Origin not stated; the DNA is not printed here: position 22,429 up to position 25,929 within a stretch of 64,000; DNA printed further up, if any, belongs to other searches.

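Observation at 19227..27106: Candidate uncharacterised defence operon: XRE controller, extended Type III-like Mod, Res-like helicase-nuclease, DUF3800-wHTH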

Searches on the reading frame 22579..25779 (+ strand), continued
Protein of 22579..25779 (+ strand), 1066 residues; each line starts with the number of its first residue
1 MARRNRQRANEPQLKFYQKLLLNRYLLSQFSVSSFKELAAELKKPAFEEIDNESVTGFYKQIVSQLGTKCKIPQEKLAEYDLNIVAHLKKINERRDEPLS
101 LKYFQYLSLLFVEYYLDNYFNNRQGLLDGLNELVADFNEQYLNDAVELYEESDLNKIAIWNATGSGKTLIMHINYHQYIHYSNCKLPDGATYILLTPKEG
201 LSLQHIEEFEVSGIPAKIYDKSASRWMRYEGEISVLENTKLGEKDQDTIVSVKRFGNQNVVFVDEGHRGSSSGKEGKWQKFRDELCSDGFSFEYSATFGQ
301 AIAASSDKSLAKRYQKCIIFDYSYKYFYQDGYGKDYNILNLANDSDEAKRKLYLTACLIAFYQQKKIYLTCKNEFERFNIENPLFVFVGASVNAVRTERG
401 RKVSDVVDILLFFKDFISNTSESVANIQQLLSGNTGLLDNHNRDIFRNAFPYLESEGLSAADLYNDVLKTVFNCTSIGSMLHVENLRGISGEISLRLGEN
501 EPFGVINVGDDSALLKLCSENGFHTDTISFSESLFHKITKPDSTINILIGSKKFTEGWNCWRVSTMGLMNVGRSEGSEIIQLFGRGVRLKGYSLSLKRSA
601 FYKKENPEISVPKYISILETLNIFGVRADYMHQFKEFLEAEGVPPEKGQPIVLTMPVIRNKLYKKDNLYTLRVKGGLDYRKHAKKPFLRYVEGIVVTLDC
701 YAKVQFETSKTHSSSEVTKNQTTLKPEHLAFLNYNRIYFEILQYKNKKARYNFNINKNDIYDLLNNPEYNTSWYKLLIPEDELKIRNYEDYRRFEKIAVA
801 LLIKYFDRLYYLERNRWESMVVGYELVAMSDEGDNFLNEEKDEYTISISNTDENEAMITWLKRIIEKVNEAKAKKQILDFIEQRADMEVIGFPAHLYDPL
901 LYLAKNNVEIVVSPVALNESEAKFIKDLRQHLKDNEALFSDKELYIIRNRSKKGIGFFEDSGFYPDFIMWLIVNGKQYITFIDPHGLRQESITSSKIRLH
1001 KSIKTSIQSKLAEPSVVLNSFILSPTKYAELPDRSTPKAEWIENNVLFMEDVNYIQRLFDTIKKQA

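Call 68: get_annotated_region(hit=H8, flank=6000)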
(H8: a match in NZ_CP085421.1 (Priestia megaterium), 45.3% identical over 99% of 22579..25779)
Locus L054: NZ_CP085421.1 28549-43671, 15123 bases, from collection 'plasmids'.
description: Priestia megaterium strain CK7 plasmid unnamed6, complete sequence
organism: Priestia megaterium (NCBI taxid 1404)
taxonomy: Bacteria; Bacillota; Bacilli; Bacillales; Bacillaceae; Priestia; Priestia megaterium
host: -; source: single cell,soil; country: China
typing (MOB-suite, as given by PLSDB): mobilizable; replicon rep_cluster_385; relaxase MOBP
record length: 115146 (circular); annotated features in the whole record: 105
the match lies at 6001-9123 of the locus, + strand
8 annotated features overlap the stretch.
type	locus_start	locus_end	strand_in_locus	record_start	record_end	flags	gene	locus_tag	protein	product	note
CDS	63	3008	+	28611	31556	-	-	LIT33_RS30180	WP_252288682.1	ATP-dependent DNA helicase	-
CDS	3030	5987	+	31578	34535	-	-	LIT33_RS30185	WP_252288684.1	DNA methyltransferase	-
CDS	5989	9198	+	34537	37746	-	-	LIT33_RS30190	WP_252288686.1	DEAD/DEAH box helicase family protein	-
CDS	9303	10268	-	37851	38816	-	-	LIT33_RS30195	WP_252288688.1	exonuclease domain-containing protein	-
CDS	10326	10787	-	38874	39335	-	-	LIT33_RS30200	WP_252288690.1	hypothetical protein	-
CDS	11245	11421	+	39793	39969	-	-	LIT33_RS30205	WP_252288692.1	hypothetical protein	-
CDS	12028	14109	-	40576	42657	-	-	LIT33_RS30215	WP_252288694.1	hypothetical protein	-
CDS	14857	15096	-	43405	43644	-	-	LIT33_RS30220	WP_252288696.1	hypothetical protein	-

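Call 71: search_protein_families(library=padloc, proteins=[L054:63-3008:+], max_evalue=0.00001)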
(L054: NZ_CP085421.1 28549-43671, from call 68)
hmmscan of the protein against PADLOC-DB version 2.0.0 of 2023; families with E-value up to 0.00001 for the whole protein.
L054:63-3008:+ (981 aa): 52 families (the best 25 are shown)
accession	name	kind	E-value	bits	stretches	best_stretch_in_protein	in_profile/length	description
PDLC03802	RTasHel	-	8.2e-64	214.6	1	22-438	8-359/675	DRT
PDLC00114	GajB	-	2.7e-56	189.4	1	17-325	5-299/635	UrvD helicase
PDLC00132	GajB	-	3.6e-51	172.6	1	21-620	5-562/625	UrvD helicase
PDLC00127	GajB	-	6.7e-48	161.6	1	21-328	10-292/594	UrvD helicase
PDLC00117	GajB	-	4.6e-43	145.6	2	21-514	17-471/604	UrvD helicase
PDLC00119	GajB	-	2.1e-35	120.7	1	26-329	10-304/565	UrvD helicase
PDLC00107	GajB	-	7.6e-35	118.6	2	22-312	18-285/587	UrvD helicase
PDLC00103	GajB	-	6.5e-34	115.8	1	25-682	22-583/612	UrvD helicase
PDLC00130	GajB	-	6.9e-33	111.7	1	20-323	4-288/589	UrvD helicase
PDLC00112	GajB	-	5.9e-32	109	1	22-322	8-292/581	UrvD helicase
PDLC00129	GajB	-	1e-31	108.2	1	21-331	13-315/594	UrvD helicase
PDLC00123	GajB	-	1.3e-31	107.8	2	197-348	134-278/540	UrvD helicase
PDLC00121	GajB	-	1.5e-29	101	1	19-370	5-330/565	UrvD helicase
PDLC00138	GajB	-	4.2e-28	96.4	1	21-332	6-310/581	UrvD helicase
PDLC00122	GajB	-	1.2e-26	91.7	2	234-330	155-252/502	UrvD helicase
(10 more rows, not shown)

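Call 91: predict_structure(alignment_id=A3)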
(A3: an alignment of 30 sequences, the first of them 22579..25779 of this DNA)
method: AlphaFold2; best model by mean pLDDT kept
length: 1066 residues; sequences in the alignment: 30
mean_pLDDT: 78.2   pTM: 0.53
mean pLDDT of the five models: 78.2, 75.4, 72.4, 69.3, 67.7
residues with pLDDT >= 90: 277; 70-90: 527; 50-70: 182; < 50: 80
segments of 3 or more residues with pLDDT < 50: 1-11, 162-164, 267-275, 553-589, 646-649, 706-716, 838-840
pLDDT, mean of each block of 10 residues (from residue 1): 32 68 86 83 81 84 84 92 93 80 86 93 93 92 87 82 62 93 86 78 79 88 68 84 81 89 65 55 89 69 62 64 62 65 76 91 90 79 73 62 80 92 94 79 73 83 95 90 83 88 81 86 84 71 81 43 33 30 40 68 76 80 62 59 50 81 85 73 86 82 50 53 87 92 89 90 81 82 85 91 91 80 79 54 72 75 93 89 90 91 74 78 94 89 86 59 83 90 81 84 84 86 88 84 91 91 74
secondary structure, 60 per line:
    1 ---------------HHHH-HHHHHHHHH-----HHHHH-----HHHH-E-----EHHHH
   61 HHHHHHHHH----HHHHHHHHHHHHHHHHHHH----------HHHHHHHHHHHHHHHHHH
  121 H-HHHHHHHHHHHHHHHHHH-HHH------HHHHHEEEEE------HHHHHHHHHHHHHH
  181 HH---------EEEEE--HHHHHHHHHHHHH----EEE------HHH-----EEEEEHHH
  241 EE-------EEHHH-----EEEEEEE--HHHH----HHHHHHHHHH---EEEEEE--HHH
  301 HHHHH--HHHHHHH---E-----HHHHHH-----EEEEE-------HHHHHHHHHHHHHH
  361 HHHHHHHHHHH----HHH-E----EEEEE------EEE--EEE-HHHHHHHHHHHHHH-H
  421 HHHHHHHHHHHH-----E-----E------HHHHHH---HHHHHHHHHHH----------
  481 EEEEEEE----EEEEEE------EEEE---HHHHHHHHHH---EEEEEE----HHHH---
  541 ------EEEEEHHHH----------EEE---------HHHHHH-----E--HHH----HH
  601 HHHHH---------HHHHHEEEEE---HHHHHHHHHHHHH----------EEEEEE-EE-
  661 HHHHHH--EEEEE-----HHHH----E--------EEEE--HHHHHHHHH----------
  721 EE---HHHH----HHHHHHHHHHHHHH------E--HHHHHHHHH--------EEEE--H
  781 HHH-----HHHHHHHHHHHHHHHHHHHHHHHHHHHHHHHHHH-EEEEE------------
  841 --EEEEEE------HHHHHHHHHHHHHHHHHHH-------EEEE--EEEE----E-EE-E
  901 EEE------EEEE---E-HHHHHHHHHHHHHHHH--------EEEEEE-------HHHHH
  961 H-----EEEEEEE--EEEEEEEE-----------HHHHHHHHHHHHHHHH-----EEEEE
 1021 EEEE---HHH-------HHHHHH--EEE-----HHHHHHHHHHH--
elements in order (helices of 4 or more, strands of 3 or more residues): H16-19 H21-29 H35-39 H45-48 H57-69 H74-92 H103-121 H123-140 H151-155 E156-160 H167-182 E192-196 H199-211 E216-218 E233-237 E260-266 H269-272 H277-286 E290-295 H298-305 H308-314 H324-329 E335-339 H347-371 E385-389 E396-398 E401-403 H405-418 H420-432 H451-456 H460-470 E481-487 E492-497 E504-507 H511-520 E524-529 H534-537 E547-551 H552-555 E566-568 H578-583 H599-605 H615-619 E620-624 H628-640 E651-656 H661-666 E669-673 H679-682 E696-699 H702-710 H726-729 H734-747 H757-765 E774-777 H780-783 H789-822 E824-828 E843-848 H855-873 E881-884 E887-890 E900-903 E910-913 H919-934 E943-948 H956-961 E967-973 E976-983 H995-1010 E1016-1024 H1038-1043 E1046-1048 H1054-1064

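Call 93: fold_search(model_id=the predicted structure, library=pdb)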
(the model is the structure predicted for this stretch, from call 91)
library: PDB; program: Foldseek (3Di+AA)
matches with E <= 10: 699; with E <= 0.001: 69
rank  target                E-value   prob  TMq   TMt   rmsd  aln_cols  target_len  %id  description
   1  9lov_A                4.3e-06  1.00  0.18  0.26  20.6       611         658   13  LGP2:MDA5:dsRNA filament (released 2026-01-28)
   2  9el5_A                9.7e-06  1.00  0.20  0.36  17.3       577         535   11  FANCM translocase domain bound to DNA (released 2025-06-18)
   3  1wp9_D                1.4e-05  1.00  0.18  0.34  16.6       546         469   14  Crystal structure of Pyrococcus furiosus Hef helicase domain (released 2005-02-01)
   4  7bkp_A                1.6e-05  1.00  0.18  0.26  25.8       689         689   13  CryoEM structure of disease related M854K MDA5-dsRNA filament in complex with ATP (released 2021-11-17)
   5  8t5s_A                1.8e-05  1.00  0.21  0.29  18.1       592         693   12  Cryo-EM structure of DRH-1 helicase and C-terminal domain bound to dsRNA (released 2024-05-15)
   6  1wp9_A                3.4e-05  1.00  0.18  0.33  17.5       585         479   12  Crystal structure of Pyrococcus furiosus Hef helicase domain (released 2005-02-01)
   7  4zcf_C                5.4e-05  1.00  0.24  0.37  24.6       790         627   10  Structural basis of asymmetric DNA methylation and ATP-triggered long-range diffusion by EcoP15I (released 2015-07-29)
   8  4xjx_A                5.7e-05  1.00  0.26  0.31  10.9       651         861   12  STRUCTURE OF MUTANT (E165H) OF THE HSDR SUBUNIT OF THE ECOR124I RESTRICTION ENZYME IN COMPLEX WITH ATP (released 2016-01-20)
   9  6qv4                  6.3e-05  1.00  0.21  0.15  12.3       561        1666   10  Crystal structure of the Ski2 RNA-helicase Brr2 from Chaetomium thermophilum bound to ATP-gamma-S (released 2020-01-15)
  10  1wp9_C                6.6e-05  1.00  0.18  0.33  17.1       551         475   13  Crystal structure of Pyrococcus furiosus Hef helicase domain (released 2005-02-01)
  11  6crm_A                8.1e-05  1.00  0.19  0.36  12.2       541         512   11  Crystal Structure of RecQ catalytic core from C. sakazakii bound to an unfolded G-quadruplex (released 2018-10-17)
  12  9kbz_A                9.5e-05  1.00  0.22  0.17  23.7       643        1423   10  Cryo-EM structure of DCL4-DRB4CTD-dsRNA complex (released 2026-02-18)
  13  1wp9_B                1.1e-04  1.00  0.18  0.33  17.0       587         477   12  Crystal structure of Pyrococcus furiosus Hef helicase domain (released 2005-02-01)
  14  9f2l_A                1.1e-04  0.99  0.20  0.28  21.9       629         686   12  Cryo-EM structure of the I923V MDA5-dsRNA filament with ADP-AlF4 bound and 73-degree helical twist (released 2025-02-26)
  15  9qed_A                1.2e-04  0.96  0.17  0.21  26.1       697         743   10  Cryo-EM structure of the XPF-ERCC1-SLX4(330-555)-SLX4IP complex (released 2025-12-17)
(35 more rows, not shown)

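Call 94: find_related_loci(query=A3, collection=viral_contigs, flank=6000)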
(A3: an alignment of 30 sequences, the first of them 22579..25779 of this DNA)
Query A3 (1066 aa) in viral_contigs; peptide patterns used: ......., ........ (x = any residue, [..] = any of these).
74 stretches matched a pattern; 43 encode a relative of the query (tblastn E <= 1e-3); 41 distinct loci.
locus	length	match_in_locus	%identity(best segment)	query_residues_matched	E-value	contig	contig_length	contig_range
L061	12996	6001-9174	70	1-1062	0e+0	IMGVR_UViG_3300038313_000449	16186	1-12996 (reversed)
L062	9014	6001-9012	71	1-1008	0e+0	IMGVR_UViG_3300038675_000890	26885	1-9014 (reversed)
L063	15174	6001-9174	47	1-1063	0e+0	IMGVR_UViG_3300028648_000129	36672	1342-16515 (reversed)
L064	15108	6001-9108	45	16-1058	0e+0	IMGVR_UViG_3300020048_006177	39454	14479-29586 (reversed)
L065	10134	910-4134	42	1-1051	0e+0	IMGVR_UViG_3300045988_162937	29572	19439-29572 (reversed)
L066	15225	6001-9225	42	1-1051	0e+0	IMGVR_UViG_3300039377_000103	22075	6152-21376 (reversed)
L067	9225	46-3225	42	15-1051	0e+0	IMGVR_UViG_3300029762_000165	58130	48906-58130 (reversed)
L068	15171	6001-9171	43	2-1051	0e+0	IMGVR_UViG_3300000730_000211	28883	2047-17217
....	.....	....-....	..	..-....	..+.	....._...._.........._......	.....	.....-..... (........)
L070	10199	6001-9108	45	14-1062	0e+0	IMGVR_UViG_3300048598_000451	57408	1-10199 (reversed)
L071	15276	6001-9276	40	1-1063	0e+0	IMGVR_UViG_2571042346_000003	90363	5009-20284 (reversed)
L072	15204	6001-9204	39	1-1055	0e+0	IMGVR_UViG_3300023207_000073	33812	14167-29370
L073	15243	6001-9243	40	7-1062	0e+0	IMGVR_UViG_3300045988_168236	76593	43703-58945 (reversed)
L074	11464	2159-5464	37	16-1062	0e+0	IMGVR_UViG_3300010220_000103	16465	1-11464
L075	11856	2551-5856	37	16-1062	0e+0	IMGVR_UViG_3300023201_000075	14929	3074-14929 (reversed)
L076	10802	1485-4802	37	16-1066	0e+0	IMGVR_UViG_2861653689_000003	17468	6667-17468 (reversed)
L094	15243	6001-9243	40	7-1062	0e+0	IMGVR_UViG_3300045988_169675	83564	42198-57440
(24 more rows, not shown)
